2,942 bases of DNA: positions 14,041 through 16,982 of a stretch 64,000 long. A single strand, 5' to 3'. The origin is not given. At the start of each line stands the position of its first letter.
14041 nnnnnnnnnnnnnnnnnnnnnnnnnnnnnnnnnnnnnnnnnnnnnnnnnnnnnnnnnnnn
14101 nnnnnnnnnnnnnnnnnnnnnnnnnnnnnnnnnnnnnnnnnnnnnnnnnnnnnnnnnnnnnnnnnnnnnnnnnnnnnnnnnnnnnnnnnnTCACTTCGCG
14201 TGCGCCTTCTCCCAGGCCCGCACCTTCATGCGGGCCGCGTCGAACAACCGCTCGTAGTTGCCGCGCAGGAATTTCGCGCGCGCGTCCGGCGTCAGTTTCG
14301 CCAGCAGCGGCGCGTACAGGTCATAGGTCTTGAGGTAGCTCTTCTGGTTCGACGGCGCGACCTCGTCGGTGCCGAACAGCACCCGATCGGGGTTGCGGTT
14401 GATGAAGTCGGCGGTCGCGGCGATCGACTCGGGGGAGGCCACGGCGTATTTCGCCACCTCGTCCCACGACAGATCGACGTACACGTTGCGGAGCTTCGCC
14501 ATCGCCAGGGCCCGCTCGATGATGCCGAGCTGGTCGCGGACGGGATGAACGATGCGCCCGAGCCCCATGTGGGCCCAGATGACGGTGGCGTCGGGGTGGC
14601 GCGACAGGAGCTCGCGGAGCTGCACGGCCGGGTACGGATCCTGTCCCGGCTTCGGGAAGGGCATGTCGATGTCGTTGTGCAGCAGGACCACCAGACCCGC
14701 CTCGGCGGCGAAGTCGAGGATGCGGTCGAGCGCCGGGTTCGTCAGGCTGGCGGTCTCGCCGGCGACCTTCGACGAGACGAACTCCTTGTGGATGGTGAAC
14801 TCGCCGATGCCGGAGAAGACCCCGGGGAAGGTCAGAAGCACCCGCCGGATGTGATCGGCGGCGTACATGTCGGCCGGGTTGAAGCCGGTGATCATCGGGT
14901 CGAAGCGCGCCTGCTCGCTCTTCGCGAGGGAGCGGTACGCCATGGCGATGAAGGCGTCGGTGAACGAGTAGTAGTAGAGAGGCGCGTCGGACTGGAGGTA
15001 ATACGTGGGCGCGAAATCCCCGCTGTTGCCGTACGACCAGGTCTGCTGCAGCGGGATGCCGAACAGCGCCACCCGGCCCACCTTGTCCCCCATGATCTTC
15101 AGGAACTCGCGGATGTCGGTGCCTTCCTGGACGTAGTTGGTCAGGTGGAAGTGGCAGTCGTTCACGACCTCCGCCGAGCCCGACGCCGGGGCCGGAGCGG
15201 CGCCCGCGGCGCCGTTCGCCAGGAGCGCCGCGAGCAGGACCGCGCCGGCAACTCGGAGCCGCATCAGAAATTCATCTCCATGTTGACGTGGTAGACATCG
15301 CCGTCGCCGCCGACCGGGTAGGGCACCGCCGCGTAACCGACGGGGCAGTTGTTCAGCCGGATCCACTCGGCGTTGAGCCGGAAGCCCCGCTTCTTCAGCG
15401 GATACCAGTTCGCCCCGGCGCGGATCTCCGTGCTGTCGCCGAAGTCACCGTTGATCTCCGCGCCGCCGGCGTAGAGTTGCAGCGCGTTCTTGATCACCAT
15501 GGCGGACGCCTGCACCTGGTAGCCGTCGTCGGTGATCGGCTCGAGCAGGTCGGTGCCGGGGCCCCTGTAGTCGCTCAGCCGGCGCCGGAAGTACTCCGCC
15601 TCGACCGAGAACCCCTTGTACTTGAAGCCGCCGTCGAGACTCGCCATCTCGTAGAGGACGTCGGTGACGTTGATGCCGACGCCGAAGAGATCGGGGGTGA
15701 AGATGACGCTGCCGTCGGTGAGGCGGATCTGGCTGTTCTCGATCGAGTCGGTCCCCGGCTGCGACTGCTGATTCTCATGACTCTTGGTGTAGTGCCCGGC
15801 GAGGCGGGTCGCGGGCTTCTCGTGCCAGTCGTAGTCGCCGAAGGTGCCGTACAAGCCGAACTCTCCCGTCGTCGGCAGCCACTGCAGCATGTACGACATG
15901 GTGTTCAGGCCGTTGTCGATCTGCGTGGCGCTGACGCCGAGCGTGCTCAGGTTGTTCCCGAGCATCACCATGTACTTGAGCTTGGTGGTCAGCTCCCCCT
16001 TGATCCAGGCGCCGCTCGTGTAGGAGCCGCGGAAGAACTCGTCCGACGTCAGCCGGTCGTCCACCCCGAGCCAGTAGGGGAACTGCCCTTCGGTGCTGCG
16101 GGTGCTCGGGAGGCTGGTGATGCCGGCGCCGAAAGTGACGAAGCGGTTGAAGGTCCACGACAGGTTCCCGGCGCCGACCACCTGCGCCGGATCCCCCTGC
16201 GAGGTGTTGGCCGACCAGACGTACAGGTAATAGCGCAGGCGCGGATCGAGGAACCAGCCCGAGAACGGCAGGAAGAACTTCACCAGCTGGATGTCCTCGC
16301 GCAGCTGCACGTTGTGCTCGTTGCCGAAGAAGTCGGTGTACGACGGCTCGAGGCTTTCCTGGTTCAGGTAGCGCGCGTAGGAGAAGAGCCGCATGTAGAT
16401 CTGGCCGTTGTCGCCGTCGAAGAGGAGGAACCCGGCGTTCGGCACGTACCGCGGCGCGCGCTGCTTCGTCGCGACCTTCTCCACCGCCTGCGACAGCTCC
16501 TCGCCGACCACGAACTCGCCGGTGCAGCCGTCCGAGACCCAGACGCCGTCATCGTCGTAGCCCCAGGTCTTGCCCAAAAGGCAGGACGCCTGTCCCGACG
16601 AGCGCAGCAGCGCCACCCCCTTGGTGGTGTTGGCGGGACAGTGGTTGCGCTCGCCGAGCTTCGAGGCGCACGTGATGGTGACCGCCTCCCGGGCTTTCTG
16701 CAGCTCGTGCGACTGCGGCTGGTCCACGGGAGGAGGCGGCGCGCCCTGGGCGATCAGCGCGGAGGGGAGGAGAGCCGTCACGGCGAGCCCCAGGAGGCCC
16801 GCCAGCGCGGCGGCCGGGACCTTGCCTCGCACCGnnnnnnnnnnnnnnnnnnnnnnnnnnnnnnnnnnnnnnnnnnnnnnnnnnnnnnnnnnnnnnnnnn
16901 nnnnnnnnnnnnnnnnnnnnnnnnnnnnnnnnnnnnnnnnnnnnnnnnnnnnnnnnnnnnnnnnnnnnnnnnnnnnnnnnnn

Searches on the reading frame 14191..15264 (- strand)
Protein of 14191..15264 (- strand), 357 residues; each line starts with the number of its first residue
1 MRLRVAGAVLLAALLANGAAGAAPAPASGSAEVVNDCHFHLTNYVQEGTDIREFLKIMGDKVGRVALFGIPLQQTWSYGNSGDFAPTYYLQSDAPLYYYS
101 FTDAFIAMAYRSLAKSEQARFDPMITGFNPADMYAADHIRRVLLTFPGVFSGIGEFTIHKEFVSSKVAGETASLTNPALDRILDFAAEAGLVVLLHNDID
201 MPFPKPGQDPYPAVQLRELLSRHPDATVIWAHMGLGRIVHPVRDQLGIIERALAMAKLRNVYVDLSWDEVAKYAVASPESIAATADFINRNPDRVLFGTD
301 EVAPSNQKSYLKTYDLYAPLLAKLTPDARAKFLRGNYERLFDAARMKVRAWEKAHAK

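Call 60: search_protein_families(library=pfam, proteins=[window:14191-15264:-], max_evalue=0.00001)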
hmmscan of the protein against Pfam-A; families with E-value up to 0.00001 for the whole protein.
window:14191-15264:- (357 aa): 1 family
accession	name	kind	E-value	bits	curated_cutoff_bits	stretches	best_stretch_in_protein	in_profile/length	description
PF04909.20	Amidohydro_2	-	9.7e-22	78.5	26.4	1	36-342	2-288/289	Amidohydrolase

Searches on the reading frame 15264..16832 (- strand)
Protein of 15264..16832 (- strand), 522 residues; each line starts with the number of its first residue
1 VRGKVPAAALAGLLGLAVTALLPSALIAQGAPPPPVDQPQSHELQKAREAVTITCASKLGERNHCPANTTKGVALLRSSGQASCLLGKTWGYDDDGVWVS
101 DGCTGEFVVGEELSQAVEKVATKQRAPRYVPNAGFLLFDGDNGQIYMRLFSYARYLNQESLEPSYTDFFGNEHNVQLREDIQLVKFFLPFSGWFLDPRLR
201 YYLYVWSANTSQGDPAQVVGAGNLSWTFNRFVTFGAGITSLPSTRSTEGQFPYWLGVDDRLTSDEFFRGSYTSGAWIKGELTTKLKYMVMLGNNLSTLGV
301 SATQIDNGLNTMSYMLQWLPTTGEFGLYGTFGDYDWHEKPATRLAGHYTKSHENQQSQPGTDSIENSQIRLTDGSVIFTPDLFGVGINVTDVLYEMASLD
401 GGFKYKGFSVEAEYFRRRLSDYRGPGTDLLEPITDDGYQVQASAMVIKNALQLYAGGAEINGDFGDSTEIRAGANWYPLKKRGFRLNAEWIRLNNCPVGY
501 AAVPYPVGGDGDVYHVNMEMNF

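Call 60: search_protein_families(library=pfam, proteins=[window:15264-16832:-], max_evalue=0.00001)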
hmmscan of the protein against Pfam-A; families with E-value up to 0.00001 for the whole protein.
window:15264-16832:- (522 aa): 1 family
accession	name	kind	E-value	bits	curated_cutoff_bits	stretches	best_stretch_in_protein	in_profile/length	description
PF11218.13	DUF3011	-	1.3e-12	48.5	25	1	53-113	2-62/197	Protein of unknown function (DUF3011)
